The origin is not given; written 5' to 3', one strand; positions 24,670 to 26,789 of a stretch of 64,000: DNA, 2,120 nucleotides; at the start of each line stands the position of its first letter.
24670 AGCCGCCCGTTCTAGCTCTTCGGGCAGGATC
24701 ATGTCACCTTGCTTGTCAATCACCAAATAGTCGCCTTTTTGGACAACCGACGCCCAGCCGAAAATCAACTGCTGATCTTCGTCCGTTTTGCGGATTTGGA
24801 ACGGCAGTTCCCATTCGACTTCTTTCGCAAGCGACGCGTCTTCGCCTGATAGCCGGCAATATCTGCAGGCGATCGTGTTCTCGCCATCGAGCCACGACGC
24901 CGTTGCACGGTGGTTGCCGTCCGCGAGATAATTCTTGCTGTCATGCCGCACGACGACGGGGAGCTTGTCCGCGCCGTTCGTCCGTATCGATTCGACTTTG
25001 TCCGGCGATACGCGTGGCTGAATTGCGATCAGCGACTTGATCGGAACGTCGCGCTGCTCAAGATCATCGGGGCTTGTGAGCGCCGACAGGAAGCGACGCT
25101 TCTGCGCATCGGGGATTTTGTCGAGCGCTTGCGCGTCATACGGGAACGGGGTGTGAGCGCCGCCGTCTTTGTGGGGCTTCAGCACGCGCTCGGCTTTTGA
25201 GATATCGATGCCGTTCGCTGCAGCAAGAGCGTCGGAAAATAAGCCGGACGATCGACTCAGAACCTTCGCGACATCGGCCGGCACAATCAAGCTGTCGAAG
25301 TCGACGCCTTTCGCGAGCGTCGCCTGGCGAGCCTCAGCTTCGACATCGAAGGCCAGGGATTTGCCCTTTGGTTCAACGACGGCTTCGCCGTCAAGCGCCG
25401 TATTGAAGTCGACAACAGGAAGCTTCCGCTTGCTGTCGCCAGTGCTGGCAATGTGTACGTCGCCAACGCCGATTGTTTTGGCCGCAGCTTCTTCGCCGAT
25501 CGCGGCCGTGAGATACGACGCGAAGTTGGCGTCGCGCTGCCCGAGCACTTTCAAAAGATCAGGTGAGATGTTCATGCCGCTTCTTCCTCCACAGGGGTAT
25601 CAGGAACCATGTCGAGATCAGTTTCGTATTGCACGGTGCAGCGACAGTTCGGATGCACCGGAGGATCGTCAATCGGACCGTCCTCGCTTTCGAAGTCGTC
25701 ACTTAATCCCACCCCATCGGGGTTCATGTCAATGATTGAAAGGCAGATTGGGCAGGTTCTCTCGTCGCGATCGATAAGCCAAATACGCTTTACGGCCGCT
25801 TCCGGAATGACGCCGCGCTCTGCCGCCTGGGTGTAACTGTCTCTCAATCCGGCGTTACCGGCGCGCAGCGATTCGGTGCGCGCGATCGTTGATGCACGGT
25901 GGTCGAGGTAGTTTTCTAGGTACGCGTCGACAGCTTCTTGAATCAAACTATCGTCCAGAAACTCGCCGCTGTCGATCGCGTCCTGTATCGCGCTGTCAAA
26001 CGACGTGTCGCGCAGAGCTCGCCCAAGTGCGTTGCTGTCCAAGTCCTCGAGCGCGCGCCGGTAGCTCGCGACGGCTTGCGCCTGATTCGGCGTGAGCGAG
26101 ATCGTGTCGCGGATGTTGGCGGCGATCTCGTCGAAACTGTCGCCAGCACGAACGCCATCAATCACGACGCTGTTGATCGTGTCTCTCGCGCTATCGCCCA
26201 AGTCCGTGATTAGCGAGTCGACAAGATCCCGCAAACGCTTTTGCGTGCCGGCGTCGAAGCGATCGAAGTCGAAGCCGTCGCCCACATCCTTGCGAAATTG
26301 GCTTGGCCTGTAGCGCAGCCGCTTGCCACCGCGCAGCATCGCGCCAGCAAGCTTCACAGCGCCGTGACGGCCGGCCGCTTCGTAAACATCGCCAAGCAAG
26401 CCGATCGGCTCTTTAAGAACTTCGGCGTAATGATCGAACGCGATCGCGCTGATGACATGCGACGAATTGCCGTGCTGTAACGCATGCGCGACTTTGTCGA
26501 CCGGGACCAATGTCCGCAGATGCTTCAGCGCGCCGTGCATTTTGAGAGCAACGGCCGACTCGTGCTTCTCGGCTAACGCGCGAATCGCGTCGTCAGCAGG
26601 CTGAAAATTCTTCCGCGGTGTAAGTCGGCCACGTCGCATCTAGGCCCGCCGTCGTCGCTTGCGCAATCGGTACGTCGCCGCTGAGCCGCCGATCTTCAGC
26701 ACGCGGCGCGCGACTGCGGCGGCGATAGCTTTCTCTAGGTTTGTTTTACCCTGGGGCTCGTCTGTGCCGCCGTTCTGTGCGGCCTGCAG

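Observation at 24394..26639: ParB/Srx-like domain fused to the XkdF-type prohead protease, ATGA-coupled to MuF: a possible virion-packaged effector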

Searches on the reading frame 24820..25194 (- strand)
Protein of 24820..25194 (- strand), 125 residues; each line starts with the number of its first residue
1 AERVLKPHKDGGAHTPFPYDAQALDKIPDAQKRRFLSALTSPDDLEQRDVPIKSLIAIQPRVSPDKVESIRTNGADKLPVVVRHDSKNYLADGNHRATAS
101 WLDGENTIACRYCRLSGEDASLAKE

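Call 13: search_solved_structures(query=A2, max_evalue=10, show_alignments=4)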
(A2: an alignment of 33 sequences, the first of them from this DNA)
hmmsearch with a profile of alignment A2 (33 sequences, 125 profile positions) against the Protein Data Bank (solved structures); distinct sequences matched with E-value up to 10: 11.
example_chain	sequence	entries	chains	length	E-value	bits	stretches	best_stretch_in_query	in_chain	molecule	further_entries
1o1j_A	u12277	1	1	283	0.18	14.9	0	35-66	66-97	Hemoglobin Alpha chain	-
1o1l_A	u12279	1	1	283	0.18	14.9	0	35-66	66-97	Hemoglobin Alpha chain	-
1o1m_A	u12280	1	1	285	0.19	14.8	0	35-66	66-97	Hemoglobin Alpha chain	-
1abw_A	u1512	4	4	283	0.22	14.6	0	35-66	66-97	HEMOGLOBIN-BASED BLOOD SUBSTITUTE | HEMOGLOBIN | PROTEIN (DEOXYHEMOGLOBIN (ALPHA CHAIN))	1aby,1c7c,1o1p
1c7d_A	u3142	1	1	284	0.23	14.6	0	35-66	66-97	PROTEIN (DEOXYHEMOGLOBIN (ALPHA CHAIN))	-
1o1n_A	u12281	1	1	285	0.24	14.5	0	35-66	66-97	Hemoglobin Alpha chain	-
3bcq_A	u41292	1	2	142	0.89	12.7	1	37-68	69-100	Alpha-chain hemoglobin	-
3d4x_A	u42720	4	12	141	1.1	12.4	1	34-66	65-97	Hemoglobin subunit alpha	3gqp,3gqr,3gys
4pke_A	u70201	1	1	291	1.2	12.3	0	18-45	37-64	Protein C10C5.1, isoform i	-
4pkx_A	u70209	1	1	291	1.3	12.1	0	18-45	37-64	Protein C10C5.1, isoform i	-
8glv_Ez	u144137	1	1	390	1.5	11.9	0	51-109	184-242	DRC5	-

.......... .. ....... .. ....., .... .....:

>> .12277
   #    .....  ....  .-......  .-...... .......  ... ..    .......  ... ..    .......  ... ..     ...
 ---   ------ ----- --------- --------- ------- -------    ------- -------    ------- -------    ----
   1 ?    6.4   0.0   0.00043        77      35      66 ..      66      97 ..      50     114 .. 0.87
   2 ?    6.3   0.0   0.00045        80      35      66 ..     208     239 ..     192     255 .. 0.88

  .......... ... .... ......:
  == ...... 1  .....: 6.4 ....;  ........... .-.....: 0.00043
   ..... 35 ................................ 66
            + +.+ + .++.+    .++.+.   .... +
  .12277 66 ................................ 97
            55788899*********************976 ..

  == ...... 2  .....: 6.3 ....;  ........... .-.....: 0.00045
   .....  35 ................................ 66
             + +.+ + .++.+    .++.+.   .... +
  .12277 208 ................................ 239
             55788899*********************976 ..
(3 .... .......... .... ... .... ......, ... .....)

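Call 14: search_protein_families(library=pfam, alignment_id=A2, max_evalue=0.05)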
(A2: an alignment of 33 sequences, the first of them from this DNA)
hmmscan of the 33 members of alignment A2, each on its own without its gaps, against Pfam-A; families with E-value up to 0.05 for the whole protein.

A. member 1, seq(125 aa): 1 family
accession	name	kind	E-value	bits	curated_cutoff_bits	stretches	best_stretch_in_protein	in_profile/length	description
PF23719.1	VapB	-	2.8e-05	24.6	27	1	45-113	25-94/97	Antitoxin VapB-like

B. families by the number of members that match (of 33 scanned): 6 families
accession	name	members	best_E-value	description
PF23719.1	VapB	28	4.3e-06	Antitoxin VapB-like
PF08857.17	ParBc_2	23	1.6e-05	Putative ParB-like nuclease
PF06245.16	DUF1015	15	0.001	Protein of unknown function (DUF1015)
PF18545.6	HalOD1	1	0.037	Halobacterial output domain 1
PF10413.14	Rhodopsin_N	1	0.038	Amino terminal of the G-protein receptor rhodopsin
PF02839.19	CBM_5_12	1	0.046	Carbohydrate-binding module family 5/12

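Call 29: search_protein_representatives(alignment_id=A2)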
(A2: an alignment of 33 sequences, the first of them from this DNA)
Query: 33 sequences, 125 profile positions. Proteins with E-value up to 0.001 (for the whole library): 2178; up to 1e-10: 193; up to 1e-30: 98. The best 150 are listed.
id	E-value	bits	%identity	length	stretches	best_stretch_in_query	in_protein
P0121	1.3e-83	293.2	-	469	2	3-124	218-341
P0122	3.2e-82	288.8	-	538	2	2-118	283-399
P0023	1.5e-77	273.6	-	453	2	3-124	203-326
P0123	5.9e-75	265.3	-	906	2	2-123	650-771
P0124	1.5e-74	264.0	-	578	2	3-124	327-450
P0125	6.9e-71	252.2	-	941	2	2-123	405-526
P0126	1.0e-63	229.0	-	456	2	2-124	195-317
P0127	4.6e-49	181.6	-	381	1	2-124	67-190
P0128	1.0e-48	180.5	-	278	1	3-124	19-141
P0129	3.3e-48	178.9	-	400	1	2-124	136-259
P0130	5.2e-48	178.2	-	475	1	2-124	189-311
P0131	2.3e-47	176.1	-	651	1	4-124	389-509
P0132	3.1e-47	175.7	-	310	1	2-124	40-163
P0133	5.0e-47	175.1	-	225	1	2-124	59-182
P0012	2.7e-46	172.7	-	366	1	2-124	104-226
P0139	4.1e-45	168.9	-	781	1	5-124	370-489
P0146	1.7e-44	166.9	-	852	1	2-123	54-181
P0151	1.9e-42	160.2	-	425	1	3-119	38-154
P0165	5.1e-40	152.4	-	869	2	3-124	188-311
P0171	9.6e-39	148.3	-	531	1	13-124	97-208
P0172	1.1e-38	148.1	-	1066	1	3-121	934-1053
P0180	1.3e-37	144.7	-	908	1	3-120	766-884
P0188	9.2e-36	138.7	-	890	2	3-124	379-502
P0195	8.2e-33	129.1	-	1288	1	9-121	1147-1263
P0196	1.8e-32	128.0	-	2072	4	53-113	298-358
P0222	3.4e-17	78.7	-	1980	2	48-117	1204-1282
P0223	4.7e-17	78.2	-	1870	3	47-114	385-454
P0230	2.7e-15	72.6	-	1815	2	43-118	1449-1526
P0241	2.7e-13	66.1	-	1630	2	42-117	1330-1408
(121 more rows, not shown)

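Call 31: search_protein_families(library=pfam, proteins=[P0146, P0151, P0171, P0172, P0180, P0195, P0125, P0165, P0139, P0188], max_evalue=0.001)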
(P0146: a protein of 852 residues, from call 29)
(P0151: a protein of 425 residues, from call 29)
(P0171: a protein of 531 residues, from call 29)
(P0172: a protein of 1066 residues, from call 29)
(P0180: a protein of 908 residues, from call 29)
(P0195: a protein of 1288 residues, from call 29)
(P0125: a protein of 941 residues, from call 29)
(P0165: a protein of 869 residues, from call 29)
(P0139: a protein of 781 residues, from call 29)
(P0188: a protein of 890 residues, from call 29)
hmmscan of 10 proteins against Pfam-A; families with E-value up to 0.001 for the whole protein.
P0146 (852 aa): 1 family
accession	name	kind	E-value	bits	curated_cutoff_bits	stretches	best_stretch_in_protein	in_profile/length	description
PF23719.1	VapB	-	0.00045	20.7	27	0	99-160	27-83/97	Antitoxin VapB-like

P0151 (425 aa): 2 families
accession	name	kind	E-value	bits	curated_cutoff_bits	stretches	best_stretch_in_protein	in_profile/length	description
PF03496.20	ADPrib_exo_Tox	-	1.2e-17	64.4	23.4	1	260-421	9-189/196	ADP-ribosyltransferase exoenzyme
PF01129.24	ART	-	4.3e-06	26.6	22.3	1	262-418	56-209/222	NAD:arginine ADP-ribosyltransferase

P0171 (531 aa): 3 families
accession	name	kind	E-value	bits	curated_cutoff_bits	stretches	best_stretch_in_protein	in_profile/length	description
PF06414.18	Zeta_toxin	-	1.1e-22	80.9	22.3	1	349-513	8-185/199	Zeta toxin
PF13671.12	AAA_33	-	1.1e-07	32.7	27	1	360-478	3-122/143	AAA domain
PF08857.17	ParBc_2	-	0.00052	20.6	23.6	1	160-219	42-98/158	Putative ParB-like nuclease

P0172 (1066 aa): 1 family
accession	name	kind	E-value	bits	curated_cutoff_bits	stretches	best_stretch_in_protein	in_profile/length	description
PF00300.27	His_Phos_1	-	1e-31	110.6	21.7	1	691-847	1-156/194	Histidine phosphatase superfamily (branch 1)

P0180 (908 aa): 1 family
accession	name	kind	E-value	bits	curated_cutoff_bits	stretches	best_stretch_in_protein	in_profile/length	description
PF00300.27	His_Phos_1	-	9e-33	114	21.7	1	536-689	1-153/194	Histidine phosphatase superfamily (branch 1)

P0195 (1288 aa): 1 family
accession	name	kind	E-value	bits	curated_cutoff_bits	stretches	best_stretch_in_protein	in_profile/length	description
PF00300.27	His_Phos_1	-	2.7e-27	96.1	21.7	1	924-1073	3-149/194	Histidine phosphatase superfamily (branch 1)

P0125 (941 aa): 3 families
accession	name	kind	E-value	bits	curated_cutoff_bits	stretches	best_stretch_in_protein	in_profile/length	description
PF14550.11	Peptidase_S78_2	-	5.1e-12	46.3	24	1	817-936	5-124/126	Putative phage serine protease XkdF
PF08857.17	ParBc_2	-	8.2e-07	29.7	23.6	0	305-381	15-85/158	Putative ParB-like nuclease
PF06150.17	ChaB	-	9.3e-06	26.6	27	1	187-231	1-48/60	ChaB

P0165 (869 aa): 2 families
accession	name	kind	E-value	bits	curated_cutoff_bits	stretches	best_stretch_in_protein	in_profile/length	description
PF23474.1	Acb1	-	1.3e-34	119.4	27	1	462-602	1-142/144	Anti-CBASS protein Acb1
PF14550.11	Peptidase_S78_2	-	1.2e-12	48.4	24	1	732-861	4-124/126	Putative phage serine protease XkdF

P0139 (781 aa): 3 families
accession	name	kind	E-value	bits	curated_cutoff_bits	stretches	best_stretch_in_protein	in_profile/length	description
PF00300.27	His_Phos_1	-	7.8e-33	114.2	21.7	1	152-304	1-152/194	Histidine phosphatase superfamily (branch 1)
PF14550.11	Peptidase_S78_2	-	5.7e-17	62.3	24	1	651-769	4-124/126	Putative phage serine protease XkdF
PF06386.16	GvpL_GvpF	-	0.00029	21.4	23.6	1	405-578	20-185/245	Gas vesicle synthesis protein GvpL/GvpF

P0188 (890 aa): 2 families
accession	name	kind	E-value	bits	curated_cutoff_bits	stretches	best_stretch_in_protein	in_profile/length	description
PF14550.11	Peptidase_S78_2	-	2.8e-12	47.2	24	1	756-885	4-124/126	Putative phage serine protease XkdF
PF18809.6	PBECR1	-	4.9e-05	24.2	27.6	1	86-192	1-100/104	phage-Barnase-EndoU-ColicinE5/D-RelE like nuclease1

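Call 32: search_protein_families(library=pfam, proteins=[P0196, P0222, P0223, P0230, P0241], max_evalue=0.001)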
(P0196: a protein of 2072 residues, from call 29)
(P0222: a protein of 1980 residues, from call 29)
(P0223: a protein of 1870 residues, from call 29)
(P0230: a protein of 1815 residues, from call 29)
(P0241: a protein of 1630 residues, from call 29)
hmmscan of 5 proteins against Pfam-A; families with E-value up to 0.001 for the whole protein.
P0196 (2072 aa): 3 families
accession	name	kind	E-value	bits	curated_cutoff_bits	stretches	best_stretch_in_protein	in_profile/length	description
PF23719.1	VapB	-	1e-11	45.2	27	0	282-358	18-94/97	Antitoxin VapB-like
PF08857.17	ParBc_2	-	4e-10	40.5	23.6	0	129-197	7-85/158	Putative ParB-like nuclease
PF06245.16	DUF1015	-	3.5e-05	23.3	25.8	0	330-351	203-224/325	Protein of unknown function (DUF1015)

P0222 (1980 aa): 1 family
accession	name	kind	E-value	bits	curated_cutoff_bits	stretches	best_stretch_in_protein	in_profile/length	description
PF04233.19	Phage_Mu_F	-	2.7e-09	38.2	29.6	1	146-264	5-111/112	Phage Mu protein F like protein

P0223 (1870 aa): 5 families
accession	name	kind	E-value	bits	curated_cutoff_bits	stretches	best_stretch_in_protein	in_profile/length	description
PF00293.34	NUDIX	-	3e-16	60.1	21.1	1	527-605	2-80/134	NUDIX domain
PF02195.25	ParB_N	-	9.6e-05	22.8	26.3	0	1374-1430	23-78/95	ParB N-terminal domain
PF18760.7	ART-PolyVal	-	0.00041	21.6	31.2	0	1464-1594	4-130/140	ADP-Ribosyltransferase in polyvalent proteins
PF23719.1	VapB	-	0.00062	20.2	27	0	386-454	28-95/97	Antitoxin VapB-like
PF01129.24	ART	-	0.00093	19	22.3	0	1188-1249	118-178/222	NAD:arginine ADP-ribosyltransferase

P0230 (1815 aa): 1 family
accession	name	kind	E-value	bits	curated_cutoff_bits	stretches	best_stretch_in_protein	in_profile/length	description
PF23719.1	VapB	-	3.1e-08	34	27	0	1487-1523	60-96/97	Antitoxin VapB-like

P0241 (1630 aa): 5 families
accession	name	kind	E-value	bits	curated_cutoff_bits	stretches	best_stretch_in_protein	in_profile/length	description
PF13563.12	2_5_RNA_ligase2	-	1.4e-10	41.8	27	1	625-727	25-120/152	2'-5' RNA ligase superfamily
PF23719.1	VapB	-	1.5e-10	41.5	27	1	1330-1406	22-96/97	Antitoxin VapB-like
PF10469.15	AKAP7_NLS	-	2.5e-06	28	24.4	1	621-725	38-151/208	AKAP7 2'5' RNA ligase-like domain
PF08857.17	ParBc_2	-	5.7e-05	23.7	23.6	0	1172-1234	43-106/158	Putative ParB-like nuclease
PF02834.22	LigT_PEase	-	5.8e-05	23.6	23.3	0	619-660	28-68/87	LigT like Phosphoesterase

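Call 44: find_related_loci(query=P0151, collection=viral_contigs, flank=8000)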
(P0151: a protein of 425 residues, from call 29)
Query P0151 (425 aa) in viral_contigs; peptide patterns used: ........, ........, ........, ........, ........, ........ (x = any residue, [..] = any of these).
6 stretches matched a pattern, but none encodes a relative of the query by tblastn (E <= 1e-3).

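Call 45: find_related_loci(query=P0171, collection=viral_contigs, flank=8000)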
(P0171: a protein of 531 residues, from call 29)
Query P0171 (531 aa) in viral_contigs; peptide patterns used: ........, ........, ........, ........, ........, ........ (x = any residue, [..] = any of these).
35 stretches matched a pattern; 22 encode a relative of the query (tblastn E <= 1e-3); 22 distinct loci.
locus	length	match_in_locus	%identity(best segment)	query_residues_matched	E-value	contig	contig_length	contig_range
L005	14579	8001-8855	57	219-525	9e-107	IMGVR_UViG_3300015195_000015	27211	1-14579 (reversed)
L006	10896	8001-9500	47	166-529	5e-85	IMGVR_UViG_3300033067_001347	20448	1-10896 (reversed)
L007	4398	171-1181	44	191-531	3e-81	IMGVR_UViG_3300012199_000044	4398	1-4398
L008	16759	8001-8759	47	260-528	4e-71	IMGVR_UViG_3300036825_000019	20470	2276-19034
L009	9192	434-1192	46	260-528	2e-69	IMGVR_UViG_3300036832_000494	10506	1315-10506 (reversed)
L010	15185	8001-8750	46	272-527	1e-65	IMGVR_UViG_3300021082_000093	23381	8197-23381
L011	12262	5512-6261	46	272-527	1e-65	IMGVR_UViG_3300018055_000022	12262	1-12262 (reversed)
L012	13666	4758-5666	36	222-531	5e-49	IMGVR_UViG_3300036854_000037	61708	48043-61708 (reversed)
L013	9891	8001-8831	35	246-529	4e-44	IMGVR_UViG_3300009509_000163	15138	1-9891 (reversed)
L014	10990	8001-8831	35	246-529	4e-44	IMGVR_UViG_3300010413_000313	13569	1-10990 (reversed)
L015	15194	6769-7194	50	67-207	2e-32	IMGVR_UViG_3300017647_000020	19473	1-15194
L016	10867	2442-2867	50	67-207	2e-32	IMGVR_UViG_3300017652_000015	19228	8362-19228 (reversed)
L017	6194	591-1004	48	67-207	4e-31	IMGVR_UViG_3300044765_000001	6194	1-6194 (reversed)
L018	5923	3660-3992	58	99-208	9e-31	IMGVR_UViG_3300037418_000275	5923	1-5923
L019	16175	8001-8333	55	99-207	4e-30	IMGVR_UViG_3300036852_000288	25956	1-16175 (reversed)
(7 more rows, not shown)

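Call 78: search_protein_families(library=pfam, proteins=[P0165], max_evalue=0.001)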
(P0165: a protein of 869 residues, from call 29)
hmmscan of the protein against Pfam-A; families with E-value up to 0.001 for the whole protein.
P0165 (869 aa): 2 families
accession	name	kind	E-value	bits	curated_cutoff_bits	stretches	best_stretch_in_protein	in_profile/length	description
PF23474.1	Acb1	-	1.3e-34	119.4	27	1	462-602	1-142/144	Anti-CBASS protein Acb1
PF14550.11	Peptidase_S78_2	-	1.2e-12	48.4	24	1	732-861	4-124/126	Putative phage serine protease XkdF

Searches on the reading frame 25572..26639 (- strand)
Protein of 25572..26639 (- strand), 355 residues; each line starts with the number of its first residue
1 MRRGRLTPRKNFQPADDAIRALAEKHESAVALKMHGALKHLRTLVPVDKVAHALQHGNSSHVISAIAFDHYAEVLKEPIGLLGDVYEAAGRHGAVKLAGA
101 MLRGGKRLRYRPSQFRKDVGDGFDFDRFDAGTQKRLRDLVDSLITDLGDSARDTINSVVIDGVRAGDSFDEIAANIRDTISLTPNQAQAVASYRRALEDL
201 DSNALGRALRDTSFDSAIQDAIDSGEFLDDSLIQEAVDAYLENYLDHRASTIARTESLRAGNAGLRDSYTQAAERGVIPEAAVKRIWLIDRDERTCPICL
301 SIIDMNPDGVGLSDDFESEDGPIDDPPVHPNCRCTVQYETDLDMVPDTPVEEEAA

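Call 3: search_protein_families(library=pfam, proteins=[window:25572-26639:-], max_evalue=0.1)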
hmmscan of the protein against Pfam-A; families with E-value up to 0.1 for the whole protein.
window:25572-26639:- (355 aa): 4 families
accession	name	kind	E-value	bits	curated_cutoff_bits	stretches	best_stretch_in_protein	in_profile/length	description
PF04233.19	Phage_Mu_F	-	3.7e-14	53.8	29.6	1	216-336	5-111/112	Phage Mu protein F like protein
PF04830.18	DUF637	-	0.015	15.5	26.6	1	148-239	34-121/168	Possible hemagglutinin (DUF637)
PF04255.20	DUF433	-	0.085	13.1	23.6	0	158-193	23-55/56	Protein of unknown function (DUF433)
PF14775.11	NYD-SP28_assoc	-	0.088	13.3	27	0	244-267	31-54/60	Sperm tail C-terminal domain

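Call 4: search_protein_families(library=phrogs, proteins=[window:25572-26639:-], max_evalue=0.01)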
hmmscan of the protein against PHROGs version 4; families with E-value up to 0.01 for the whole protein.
window:25572-26639:- (355 aa): 15 families
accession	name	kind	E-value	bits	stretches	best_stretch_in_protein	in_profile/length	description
phrog_3517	-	head and packaging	6.3e-51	174.8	1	15-341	8-330/371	head morphogenesis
phrog_2662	-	head and packaging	1.1e-21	78.2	2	216-344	589-713/717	portal protein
phrog_2468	-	head and packaging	1.2e-21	78.5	1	112-341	109-274/303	head morphogenesis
phrog_28652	-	unknown function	3e-14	53.7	1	117-345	101-305/497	-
phrog_16493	-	head and packaging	6.3e-14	52.6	1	124-336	95-281/535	head maturation protease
phrog_6577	-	unknown function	4.7e-11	42.7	1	139-338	103-228/1066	-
phrog_115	-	head and packaging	5.7e-11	43.3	1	151-341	206-319/665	minor head protein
phrog_4728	-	head and packaging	8.8e-11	42.3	1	153-341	186-301/591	head morphogenesis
phrog_595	-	head and packaging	1.6e-09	38.7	1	145-338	187-296/513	head maturation protease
phrog_241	-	head and packaging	2e-07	31.4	1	139-189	141-200/679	head morphogenesis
phrog_2841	-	head and packaging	1.3e-05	25.5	1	246-343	228-311/525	minor head protein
phrog_19443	-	head and packaging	3.1e-05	23.6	1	247-338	202-283/579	minor head protein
phrog_24918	-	head and packaging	0.00011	22.8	1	286-337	187-239/250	head morphogenesis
phrog_758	-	head and packaging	0.0023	18.3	0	146-192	169-215/326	head morphogenesis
phrog_27166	-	tail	0.0027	17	1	132-241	23-127/751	tail length tape measure protein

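Call 5: search_protein_families(library=ncbifam, proteins=[window:25572-26639:-], max_evalue=1)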
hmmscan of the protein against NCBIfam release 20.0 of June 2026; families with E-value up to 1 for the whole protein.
window:25572-26639:- (355 aa): 2 families
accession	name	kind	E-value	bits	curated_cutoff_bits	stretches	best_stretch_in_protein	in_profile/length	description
TIGR01641.1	phageSPP1_gp7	domain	6.2e-07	29.8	39.65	1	232-336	18-105/109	minor capsid protein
NF058675.1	RcGTA_tape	equivalog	0.018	14.7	220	1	139-180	48-89/220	RcGTA-type gene transfer agent tail tape measure protein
